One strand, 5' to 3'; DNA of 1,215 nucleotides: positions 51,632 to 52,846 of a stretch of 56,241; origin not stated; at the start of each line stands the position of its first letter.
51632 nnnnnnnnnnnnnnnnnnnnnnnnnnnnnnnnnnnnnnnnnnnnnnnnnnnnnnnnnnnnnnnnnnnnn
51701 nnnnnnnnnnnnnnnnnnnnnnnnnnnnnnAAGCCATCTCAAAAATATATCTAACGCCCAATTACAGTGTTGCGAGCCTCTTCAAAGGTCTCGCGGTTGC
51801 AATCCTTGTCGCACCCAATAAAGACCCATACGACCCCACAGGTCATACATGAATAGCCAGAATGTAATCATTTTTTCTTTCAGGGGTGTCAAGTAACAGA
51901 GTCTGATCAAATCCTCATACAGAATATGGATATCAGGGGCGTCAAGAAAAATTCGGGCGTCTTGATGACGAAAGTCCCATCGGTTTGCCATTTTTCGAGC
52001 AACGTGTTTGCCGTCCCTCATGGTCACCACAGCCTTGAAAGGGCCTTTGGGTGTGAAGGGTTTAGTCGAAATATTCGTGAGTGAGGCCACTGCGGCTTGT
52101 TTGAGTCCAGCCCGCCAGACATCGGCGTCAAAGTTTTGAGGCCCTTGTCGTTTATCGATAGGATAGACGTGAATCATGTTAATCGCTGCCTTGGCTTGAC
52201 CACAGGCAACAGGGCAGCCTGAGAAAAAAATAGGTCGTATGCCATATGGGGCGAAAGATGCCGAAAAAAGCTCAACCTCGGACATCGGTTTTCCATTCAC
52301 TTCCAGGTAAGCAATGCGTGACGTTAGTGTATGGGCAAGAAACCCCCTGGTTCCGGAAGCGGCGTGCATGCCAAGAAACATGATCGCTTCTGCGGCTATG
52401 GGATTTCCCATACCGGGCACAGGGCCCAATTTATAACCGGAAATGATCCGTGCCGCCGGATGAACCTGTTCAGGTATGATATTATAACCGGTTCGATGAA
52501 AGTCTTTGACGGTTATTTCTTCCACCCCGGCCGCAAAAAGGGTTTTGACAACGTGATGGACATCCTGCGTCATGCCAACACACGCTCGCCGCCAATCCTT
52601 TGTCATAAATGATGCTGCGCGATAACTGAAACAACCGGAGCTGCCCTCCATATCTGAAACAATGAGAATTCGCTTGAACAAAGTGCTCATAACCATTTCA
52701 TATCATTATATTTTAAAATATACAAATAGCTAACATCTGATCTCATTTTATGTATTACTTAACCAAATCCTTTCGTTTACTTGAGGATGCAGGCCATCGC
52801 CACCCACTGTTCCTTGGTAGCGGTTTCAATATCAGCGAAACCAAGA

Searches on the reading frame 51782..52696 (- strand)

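Call 75: search_protein_families(library=pfam, proteins=[window:51782-52696:-], max_evalue=0.00001)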
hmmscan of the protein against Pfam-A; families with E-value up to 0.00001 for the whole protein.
window:51782-52696:- (304 aa): 1 family
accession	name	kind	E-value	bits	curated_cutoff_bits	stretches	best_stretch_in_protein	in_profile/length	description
PF04951.18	Peptidase_M55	-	9.7e-39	133.8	25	1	9-232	2-231/264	D-aminopeptidase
